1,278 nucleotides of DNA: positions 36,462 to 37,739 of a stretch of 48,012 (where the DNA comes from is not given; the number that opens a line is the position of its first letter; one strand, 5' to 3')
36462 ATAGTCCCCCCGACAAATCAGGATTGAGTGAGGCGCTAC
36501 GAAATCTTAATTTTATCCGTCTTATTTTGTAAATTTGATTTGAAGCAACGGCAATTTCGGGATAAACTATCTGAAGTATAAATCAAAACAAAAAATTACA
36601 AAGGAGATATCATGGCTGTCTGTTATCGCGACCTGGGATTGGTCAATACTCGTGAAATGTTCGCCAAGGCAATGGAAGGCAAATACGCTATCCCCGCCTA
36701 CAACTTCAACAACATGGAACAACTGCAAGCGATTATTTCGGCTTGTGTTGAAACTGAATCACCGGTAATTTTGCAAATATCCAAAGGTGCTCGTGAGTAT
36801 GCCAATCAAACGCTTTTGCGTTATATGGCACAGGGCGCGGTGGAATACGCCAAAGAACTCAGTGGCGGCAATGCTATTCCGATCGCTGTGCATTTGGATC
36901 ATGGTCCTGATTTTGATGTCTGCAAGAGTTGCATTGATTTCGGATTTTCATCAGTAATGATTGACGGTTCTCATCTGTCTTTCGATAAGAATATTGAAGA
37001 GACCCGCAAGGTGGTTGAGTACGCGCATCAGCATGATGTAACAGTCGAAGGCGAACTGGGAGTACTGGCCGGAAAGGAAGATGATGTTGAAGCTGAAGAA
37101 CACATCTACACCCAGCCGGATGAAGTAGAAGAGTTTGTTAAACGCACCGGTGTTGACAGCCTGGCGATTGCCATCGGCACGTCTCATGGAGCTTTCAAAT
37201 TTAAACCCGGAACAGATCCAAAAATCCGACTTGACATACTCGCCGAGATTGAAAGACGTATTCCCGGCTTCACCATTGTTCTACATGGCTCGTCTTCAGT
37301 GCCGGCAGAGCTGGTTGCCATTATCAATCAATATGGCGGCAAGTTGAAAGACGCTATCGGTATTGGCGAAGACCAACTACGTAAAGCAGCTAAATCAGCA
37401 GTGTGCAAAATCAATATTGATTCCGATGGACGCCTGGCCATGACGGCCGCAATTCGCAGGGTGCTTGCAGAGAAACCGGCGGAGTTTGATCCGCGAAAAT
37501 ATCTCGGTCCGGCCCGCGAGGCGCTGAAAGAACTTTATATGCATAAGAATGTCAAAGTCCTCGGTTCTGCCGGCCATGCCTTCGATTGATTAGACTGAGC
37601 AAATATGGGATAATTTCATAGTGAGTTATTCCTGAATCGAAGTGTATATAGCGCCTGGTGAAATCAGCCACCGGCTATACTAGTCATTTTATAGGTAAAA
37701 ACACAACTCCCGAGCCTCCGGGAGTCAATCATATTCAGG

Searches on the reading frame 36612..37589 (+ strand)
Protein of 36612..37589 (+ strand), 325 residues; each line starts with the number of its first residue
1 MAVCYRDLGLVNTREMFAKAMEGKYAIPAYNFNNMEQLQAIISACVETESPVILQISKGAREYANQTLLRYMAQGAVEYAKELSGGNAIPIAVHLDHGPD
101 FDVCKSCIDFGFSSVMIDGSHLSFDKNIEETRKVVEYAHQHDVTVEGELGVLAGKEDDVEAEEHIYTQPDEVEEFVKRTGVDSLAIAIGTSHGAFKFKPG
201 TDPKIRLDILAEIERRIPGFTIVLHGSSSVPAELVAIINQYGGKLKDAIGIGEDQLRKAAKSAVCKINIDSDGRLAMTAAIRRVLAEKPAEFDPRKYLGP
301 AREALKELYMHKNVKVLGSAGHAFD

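Call 9: search_protein_families(library=pfam, proteins=[window:36612-37589:+])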
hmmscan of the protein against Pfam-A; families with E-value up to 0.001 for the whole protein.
window:36612-37589:+ (325 aa): 1 family
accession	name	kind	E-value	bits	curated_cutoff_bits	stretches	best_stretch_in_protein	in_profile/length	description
PF01116.26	F_bP_aldolase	-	2.8e-99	332.6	25.5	1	11-321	1-276/277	Fructose-bisphosphate aldolase class-II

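Call 10: find_encoding_contigs(protein=window:36612-37589:+, flank=10000, max_places=10)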
Protein window:36612-37589:+ (325 aa): no gene with exactly this product is on record in the collection.

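Call 13: find_homologous_proteins(query=window:36612-37589:+, max_evalue=1e-60)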
Query window:36612-37589:+ (325 aa): 8000 proteins with E <= 1e-60 among 8000 candidates; the best 120 are listed.
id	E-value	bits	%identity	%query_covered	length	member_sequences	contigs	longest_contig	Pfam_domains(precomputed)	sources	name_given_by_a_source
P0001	1.8e-228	775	-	-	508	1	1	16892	PF01116.27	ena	-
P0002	1.5e-212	722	100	100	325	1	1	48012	PF01116.27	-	-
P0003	3.1e-190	649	88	100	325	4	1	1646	PF01116.27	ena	-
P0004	6.7e-182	622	85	100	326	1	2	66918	PF01116.27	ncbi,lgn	-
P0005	2.5e-181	620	85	100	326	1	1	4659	PF01116.27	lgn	-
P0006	2.5e-181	620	85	100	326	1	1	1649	PF01116.27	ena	-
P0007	4.7e-181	619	85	100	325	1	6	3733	PF01116.27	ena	-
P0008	7.9e-181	618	84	99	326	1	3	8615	PF01116.27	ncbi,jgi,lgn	-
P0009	9.4e-181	618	84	100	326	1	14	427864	PF01116.27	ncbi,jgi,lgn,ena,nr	ncbi:MAG: class II fructose-1,6-bisphosphate aldolase [Lentisphaerae bacterium]|jgi:fructose-bisphos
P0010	1.2e-180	618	85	100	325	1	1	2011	PF01116.27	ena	-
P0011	2.2e-180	617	84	100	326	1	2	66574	PF01116.27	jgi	-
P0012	7.5e-180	615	84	99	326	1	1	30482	PF01116.27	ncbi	-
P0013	9.0e-180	615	84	100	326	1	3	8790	PF01116.27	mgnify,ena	mgnify:CR=1 FL=1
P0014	1.1e-179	614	84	100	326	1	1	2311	PF01116.27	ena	-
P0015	1.2e-179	614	85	100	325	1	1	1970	PF01116.27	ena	-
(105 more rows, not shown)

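Call 14: find_encoding_contigs(protein=P0001, flank=10000, max_places=5)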
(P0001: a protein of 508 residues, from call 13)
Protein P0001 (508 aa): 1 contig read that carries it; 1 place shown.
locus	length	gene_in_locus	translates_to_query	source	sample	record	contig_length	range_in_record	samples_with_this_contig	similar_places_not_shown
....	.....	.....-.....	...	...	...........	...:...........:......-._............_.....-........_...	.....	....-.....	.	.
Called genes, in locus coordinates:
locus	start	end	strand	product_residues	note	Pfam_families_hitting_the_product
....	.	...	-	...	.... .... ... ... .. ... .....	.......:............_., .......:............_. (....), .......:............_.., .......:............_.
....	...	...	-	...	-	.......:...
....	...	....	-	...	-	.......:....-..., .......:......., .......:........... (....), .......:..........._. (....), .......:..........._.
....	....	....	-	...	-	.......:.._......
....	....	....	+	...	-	-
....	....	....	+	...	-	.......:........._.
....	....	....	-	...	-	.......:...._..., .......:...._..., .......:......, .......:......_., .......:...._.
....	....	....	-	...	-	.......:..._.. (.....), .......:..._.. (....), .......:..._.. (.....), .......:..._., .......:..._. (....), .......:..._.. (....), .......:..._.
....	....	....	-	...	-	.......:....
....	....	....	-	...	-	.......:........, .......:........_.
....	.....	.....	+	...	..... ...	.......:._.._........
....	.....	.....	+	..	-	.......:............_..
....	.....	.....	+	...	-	?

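Call 15: find_encoding_contigs(protein=P0003, flank=10000, max_places=5)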
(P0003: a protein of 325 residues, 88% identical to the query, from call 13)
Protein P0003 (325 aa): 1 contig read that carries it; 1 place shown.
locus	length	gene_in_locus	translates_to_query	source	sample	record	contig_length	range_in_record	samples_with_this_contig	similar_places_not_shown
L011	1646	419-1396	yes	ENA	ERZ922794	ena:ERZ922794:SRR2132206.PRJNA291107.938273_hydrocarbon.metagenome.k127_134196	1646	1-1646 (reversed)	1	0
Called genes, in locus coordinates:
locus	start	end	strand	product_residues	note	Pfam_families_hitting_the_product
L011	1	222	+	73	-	?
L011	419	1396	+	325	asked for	PF01116:F_bP_aldolase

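Call 34: find_encoding_contigs(protein=P0004, flank=6000, max_places=3)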
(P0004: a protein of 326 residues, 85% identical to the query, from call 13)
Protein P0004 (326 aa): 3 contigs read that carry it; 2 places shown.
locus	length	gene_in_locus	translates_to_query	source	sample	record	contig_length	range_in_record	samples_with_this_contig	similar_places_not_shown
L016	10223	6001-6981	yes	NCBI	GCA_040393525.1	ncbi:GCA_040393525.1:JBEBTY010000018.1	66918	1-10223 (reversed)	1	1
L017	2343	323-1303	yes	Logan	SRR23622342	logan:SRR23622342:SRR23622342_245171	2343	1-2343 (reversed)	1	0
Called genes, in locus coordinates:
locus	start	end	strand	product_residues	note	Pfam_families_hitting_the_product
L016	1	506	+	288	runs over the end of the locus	PF17827:PrmC_N, PF05175:MTS, PF06325:PrmA (weak), PF02390:Methyltransf_4 (weak), PF13847:Methyltransf_31, PF08241:Methyltransf_11 (weak), PF08242:Methyltransf_12 (weak), PF13649:Methyltransf_25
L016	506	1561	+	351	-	PF00356:LacI, PF00532:Peripla_BP_1, PF13407:Peripla_BP_4, PF13377:Peripla_BP_3 (weak)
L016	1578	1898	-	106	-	PF02609:Exonuc_VII_S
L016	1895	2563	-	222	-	PF00484:Pro_CA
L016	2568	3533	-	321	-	PF05448:AXE1, PF02129:Peptidase_S15 (weak), PF12146:Hydrolase_4 (faint), PF00561:Abhydrolase_1, PF00326:Peptidase_S9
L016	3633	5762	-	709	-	PF03629:SASA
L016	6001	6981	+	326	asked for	PF01116:F_bP_aldolase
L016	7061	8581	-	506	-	-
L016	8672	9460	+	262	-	PF12833:HTH_18, PF00165:HTH_AraC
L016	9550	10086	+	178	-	-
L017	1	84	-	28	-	?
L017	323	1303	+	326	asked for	PF01116:F_bP_aldolase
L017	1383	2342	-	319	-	?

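Call 35: find_encoding_contigs(protein=P0009, flank=6000, max_places=3)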
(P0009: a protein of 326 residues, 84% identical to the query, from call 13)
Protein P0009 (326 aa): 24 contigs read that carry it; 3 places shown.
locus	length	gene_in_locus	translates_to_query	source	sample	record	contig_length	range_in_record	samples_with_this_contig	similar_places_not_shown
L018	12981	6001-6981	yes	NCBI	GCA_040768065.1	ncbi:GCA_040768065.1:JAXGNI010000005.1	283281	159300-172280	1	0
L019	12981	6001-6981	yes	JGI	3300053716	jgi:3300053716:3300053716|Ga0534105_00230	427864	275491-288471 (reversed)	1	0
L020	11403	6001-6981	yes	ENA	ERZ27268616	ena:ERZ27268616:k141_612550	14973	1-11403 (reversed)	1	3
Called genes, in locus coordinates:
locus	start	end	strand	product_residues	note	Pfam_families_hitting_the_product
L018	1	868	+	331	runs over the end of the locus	PF03773:ArsP_1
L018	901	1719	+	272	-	PF13192:Thioredoxin_3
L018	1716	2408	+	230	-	PF13386:DsbD_2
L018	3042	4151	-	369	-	PF14307:Glyco_tran_WbsX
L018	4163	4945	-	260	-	PF01578:Cytochrom_C_asm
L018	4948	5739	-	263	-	PF05140:ResB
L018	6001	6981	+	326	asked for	PF01116:F_bP_aldolase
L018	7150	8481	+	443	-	PF01408:GFO_IDH_MocA, PF19051:GFO_IDH_MocA_C2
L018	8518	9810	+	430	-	PF00754:F5_F8_type_C (weak)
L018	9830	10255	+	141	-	PF12953:DUF3842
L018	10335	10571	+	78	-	-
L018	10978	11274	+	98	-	-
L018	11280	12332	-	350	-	PF13384:HTH_23 (weak), PF13518:HTH_28, PF13551:HTH_29, PF13565:HTH_32, PF13358:DDE_3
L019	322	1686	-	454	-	PF13546:DDE_5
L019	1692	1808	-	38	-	-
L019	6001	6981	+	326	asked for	PF01116:F_bP_aldolase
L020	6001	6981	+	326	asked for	PF01116:F_bP_aldolase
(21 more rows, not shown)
